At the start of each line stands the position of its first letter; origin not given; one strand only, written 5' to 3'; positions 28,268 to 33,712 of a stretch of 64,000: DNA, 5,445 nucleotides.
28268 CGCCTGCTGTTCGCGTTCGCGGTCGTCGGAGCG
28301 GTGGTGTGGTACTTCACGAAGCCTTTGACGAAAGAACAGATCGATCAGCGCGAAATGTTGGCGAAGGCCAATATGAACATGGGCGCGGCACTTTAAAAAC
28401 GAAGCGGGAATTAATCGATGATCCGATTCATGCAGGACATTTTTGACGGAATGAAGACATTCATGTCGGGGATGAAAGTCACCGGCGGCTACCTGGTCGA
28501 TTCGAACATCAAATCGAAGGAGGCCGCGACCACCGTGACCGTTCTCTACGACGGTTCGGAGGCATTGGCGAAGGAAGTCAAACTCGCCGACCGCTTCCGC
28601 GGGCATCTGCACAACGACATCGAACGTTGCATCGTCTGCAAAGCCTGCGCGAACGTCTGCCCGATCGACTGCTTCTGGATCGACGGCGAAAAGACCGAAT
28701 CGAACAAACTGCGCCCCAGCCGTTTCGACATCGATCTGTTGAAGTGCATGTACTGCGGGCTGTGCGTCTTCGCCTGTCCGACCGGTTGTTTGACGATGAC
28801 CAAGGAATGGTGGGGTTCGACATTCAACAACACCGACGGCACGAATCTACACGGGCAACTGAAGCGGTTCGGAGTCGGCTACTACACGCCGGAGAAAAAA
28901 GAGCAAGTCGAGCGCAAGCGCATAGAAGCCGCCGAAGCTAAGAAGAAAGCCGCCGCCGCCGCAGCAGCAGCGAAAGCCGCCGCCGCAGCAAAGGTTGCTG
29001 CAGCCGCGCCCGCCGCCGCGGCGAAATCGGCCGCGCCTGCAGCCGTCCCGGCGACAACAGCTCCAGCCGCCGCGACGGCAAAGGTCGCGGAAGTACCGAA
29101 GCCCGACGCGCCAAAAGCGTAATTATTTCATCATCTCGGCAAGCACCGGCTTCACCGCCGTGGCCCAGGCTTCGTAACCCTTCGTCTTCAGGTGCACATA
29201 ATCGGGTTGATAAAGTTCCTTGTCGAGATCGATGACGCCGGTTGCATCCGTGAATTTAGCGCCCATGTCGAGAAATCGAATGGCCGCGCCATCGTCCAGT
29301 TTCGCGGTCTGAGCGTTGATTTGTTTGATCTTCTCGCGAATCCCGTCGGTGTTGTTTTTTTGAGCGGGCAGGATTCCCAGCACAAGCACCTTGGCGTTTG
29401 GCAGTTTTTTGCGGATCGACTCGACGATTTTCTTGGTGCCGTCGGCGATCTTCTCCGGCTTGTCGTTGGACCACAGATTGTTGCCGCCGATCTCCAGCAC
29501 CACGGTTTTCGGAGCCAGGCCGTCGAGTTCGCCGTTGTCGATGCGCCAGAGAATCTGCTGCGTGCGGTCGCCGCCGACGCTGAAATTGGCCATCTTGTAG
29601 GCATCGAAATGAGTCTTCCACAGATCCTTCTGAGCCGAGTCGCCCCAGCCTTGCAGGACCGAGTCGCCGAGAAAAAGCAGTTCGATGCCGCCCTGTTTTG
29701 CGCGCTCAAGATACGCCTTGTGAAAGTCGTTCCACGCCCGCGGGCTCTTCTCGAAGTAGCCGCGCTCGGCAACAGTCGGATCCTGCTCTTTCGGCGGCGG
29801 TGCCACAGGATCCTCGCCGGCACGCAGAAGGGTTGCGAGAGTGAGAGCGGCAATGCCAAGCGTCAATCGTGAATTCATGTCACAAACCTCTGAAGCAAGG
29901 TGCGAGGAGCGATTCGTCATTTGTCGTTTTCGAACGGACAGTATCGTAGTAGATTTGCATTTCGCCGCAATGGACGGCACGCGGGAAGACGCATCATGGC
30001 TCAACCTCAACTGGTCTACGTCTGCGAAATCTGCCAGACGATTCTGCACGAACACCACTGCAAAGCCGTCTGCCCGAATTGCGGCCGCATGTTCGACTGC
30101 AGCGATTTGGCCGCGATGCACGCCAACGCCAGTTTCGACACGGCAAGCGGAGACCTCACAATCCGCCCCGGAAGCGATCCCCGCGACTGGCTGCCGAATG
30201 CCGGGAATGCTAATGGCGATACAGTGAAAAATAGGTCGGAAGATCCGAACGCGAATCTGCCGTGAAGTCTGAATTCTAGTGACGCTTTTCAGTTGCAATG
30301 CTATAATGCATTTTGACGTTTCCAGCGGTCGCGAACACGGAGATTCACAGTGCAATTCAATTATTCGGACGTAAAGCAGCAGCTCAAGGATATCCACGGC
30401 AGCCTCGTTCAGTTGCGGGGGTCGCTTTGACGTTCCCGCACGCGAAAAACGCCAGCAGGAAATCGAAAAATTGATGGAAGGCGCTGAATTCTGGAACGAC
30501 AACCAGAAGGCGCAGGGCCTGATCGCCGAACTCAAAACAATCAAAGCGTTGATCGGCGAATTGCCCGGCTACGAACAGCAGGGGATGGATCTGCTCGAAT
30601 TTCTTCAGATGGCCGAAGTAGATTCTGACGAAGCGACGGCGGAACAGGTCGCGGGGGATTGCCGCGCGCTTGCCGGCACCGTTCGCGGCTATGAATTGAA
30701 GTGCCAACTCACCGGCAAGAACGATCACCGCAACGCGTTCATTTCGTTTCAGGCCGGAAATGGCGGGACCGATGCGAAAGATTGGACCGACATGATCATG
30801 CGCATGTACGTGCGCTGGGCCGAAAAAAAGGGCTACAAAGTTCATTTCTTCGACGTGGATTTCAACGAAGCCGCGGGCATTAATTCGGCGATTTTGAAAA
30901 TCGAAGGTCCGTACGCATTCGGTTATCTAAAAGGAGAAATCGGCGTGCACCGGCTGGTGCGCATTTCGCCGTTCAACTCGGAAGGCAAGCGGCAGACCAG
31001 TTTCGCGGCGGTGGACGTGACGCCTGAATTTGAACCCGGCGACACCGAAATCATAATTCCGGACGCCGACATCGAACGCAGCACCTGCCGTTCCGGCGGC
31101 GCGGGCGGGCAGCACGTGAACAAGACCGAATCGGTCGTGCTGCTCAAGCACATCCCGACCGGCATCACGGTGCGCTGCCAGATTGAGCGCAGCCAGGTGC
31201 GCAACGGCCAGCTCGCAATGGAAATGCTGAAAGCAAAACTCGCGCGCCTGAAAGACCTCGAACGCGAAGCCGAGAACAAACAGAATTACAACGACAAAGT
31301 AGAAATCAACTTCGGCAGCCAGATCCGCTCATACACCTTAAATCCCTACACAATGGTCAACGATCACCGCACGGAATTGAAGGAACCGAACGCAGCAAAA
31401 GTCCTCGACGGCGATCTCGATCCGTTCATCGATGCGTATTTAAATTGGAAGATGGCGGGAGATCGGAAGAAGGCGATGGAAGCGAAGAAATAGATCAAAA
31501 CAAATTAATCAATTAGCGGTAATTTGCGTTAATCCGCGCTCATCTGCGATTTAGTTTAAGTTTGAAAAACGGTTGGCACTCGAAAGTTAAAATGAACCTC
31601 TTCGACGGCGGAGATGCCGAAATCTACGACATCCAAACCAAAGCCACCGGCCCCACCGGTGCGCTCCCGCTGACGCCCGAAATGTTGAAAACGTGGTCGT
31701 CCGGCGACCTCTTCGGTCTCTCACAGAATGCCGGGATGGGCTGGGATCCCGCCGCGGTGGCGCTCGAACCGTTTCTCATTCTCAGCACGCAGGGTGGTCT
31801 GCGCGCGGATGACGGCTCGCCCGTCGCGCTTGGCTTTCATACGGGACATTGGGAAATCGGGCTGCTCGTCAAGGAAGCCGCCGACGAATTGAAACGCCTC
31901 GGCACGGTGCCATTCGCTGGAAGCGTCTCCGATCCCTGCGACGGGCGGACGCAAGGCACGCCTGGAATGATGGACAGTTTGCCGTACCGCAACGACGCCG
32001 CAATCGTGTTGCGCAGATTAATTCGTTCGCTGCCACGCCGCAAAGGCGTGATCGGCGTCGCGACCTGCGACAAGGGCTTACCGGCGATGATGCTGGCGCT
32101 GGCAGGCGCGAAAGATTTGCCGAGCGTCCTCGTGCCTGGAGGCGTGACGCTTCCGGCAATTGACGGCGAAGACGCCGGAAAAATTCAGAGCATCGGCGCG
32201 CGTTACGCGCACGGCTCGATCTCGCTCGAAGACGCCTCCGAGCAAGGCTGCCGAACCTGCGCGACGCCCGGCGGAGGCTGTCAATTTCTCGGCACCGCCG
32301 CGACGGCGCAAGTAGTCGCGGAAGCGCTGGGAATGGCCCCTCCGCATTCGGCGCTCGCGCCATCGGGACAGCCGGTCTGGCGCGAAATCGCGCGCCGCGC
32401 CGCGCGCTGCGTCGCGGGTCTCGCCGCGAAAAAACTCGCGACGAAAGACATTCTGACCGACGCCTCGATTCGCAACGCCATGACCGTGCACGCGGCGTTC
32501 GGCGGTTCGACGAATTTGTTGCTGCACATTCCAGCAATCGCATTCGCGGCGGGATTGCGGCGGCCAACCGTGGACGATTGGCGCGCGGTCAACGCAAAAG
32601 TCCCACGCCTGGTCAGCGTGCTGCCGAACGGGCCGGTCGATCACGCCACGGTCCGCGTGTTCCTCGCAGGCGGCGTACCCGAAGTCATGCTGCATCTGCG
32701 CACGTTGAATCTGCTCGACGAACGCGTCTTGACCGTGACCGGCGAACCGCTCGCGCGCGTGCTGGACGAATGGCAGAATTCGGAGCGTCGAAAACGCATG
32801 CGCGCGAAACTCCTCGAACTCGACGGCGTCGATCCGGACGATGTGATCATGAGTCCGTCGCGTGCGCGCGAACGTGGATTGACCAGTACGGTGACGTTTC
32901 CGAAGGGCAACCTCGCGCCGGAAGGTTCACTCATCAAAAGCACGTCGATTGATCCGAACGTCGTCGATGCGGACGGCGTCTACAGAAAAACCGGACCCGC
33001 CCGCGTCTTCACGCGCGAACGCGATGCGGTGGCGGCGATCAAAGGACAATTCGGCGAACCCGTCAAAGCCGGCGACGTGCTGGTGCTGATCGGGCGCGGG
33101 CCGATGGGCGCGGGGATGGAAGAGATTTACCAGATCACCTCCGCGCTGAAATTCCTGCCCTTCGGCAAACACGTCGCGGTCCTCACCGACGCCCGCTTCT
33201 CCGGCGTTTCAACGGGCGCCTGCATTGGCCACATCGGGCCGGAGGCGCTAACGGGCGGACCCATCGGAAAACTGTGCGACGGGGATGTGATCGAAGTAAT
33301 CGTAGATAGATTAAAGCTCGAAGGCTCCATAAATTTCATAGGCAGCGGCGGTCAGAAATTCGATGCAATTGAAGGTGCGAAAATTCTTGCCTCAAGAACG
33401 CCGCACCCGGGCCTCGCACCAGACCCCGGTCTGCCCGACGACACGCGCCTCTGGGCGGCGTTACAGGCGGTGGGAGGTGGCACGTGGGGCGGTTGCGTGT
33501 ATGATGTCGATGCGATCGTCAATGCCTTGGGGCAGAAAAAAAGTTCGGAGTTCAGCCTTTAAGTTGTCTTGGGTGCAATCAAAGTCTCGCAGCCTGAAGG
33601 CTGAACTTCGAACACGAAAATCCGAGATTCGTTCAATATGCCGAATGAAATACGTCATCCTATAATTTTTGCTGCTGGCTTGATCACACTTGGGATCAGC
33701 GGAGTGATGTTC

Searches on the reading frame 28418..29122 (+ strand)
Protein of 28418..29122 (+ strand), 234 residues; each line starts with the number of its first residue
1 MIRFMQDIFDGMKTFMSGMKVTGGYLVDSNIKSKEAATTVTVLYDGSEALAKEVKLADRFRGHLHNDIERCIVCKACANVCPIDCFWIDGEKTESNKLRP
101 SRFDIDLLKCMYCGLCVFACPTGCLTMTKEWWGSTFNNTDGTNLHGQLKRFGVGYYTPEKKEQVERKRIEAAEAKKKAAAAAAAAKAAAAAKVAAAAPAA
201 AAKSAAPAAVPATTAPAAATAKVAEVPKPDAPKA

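Call 7: search_protein_families(library=pfam, proteins=[window:28418-29122:+], max_evalue=0.01)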
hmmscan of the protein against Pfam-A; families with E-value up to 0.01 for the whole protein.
window:28418-29122:+ (234 aa): 12 families
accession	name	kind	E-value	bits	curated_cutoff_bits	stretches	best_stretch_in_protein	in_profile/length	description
PF00037.32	Fer4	-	4.2e-11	42.6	21.1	2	105-126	3-24/24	4Fe-4S binding domain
PF12838.12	Fer4_7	-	2.4e-09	37.9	27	1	70-124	1-52/52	4Fe-4S dicluster domain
PF12797.12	Fer4_2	-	2.7e-08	33.7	24.5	2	63-82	2-21/22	4Fe-4S binding domain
PF13237.11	Fer4_10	-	3.6e-07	30.4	25.5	1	66-121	4-53/53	4Fe-4S dicluster domain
PF14697.11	Fer4_21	-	4.6e-07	30.3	35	1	63-85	33-56/59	4Fe-4S dicluster domain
PF13183.11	Fer4_8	-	1.1e-06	29.6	27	1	58-83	46-66/68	4Fe-4S dicluster domain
PF13484.11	Fer4_16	-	7.4e-06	27.1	30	0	70-86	1-17/66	4Fe-4S double cluster binding domain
PF13187.11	Fer4_9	-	1.6e-05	25.3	27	1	70-124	1-51/52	4Fe-4S dicluster domain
PF13534.11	Fer4_17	-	0.00038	21.4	22.2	0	62-83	37-58/61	4Fe-4S dicluster domain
PF12837.12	Fer4_6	-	0.0012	19.1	25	0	66-82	4-20/24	4Fe-4S binding domain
PF12800.12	Fer4_4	-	0.0017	19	24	0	69-82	2-15/17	4Fe-4S binding domain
PF02975.19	Me-amine-dh_L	-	0.0082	17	25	0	104-143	15-54/113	Methylamine dehydrogenase, L chain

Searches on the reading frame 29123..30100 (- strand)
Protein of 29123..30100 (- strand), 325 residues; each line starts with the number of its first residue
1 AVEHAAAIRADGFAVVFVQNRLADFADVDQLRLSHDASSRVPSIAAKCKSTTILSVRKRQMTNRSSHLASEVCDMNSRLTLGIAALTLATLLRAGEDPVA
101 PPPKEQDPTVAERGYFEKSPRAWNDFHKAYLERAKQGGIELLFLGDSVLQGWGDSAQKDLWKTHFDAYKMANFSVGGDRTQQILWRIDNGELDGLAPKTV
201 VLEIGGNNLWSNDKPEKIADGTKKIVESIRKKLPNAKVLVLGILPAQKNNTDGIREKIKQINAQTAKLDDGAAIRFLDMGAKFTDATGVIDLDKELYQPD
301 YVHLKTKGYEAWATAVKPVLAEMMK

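Call 36: search_protein_families(library=pfam, proteins=[window:29123-30100:-], max_evalue=0.0001)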
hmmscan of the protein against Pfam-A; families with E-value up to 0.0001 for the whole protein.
window:29123-30100:- (325 aa): 2 families
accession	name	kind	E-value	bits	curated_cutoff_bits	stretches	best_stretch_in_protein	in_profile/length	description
PF13472.12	Lipase_GDSL_2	-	1.3e-25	91.4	32.9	1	143-311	1-178/178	GDSL-like Lipase/Acylhydrolase family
PF00657.28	Lipase_GDSL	-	1.6e-11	45.2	23.6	1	142-315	2-207/208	GDSL-like Lipase/Acylhydrolase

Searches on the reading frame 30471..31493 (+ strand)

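Call 36: search_protein_families(library=pfam, proteins=[window:30471-31493:+], max_evalue=0.0001)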
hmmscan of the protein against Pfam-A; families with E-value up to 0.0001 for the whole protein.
window:30471-31493:+ (340 aa): 2 families
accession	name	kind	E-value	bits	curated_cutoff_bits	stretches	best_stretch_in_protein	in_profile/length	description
PF03462.23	PCRF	-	5.5e-48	163.8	24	1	2-181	12-194/194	PCRF domain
PF00472.26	RF-1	-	1.1e-33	116.1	35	1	192-300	3-116/116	RF-1 domain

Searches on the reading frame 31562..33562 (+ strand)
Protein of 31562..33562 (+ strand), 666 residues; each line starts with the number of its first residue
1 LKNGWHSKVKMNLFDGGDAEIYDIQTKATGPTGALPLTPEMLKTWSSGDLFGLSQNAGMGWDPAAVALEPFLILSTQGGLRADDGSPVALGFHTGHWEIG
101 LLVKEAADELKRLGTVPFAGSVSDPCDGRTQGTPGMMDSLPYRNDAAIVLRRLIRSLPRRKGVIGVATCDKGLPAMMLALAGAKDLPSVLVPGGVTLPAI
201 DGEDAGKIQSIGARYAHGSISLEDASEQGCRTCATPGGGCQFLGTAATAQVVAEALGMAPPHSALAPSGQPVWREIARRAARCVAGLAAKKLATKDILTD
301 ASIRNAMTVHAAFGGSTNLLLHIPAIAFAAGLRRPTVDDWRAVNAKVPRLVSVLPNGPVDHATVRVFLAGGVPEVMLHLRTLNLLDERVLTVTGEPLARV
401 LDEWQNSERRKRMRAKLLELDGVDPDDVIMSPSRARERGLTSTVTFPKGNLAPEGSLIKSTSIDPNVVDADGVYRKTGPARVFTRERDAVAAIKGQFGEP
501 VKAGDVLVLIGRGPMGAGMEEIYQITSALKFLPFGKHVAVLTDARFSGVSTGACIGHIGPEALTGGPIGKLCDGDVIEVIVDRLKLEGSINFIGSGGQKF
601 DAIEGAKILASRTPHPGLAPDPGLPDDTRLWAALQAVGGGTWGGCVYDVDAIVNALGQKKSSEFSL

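Call 36: search_protein_families(library=pfam, proteins=[window:31562-33562:+], max_evalue=0.0001)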
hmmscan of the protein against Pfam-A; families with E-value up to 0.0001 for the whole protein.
window:31562-33562:+ (666 aa): 2 families
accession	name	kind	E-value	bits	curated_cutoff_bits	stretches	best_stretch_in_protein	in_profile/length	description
PF00920.27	ILVD_EDD_N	-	4.9e-63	213.6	27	1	92-398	13-314/316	Dihydroxy-acid/6-phosphogluconate dehydratase N-terminal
PF24877.1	ILV_EDD_C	-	4.8e-36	124.4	27.7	1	445-587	17-151/191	Dihydroxy-acid/6-phosphogluconate dehydratase C-terminal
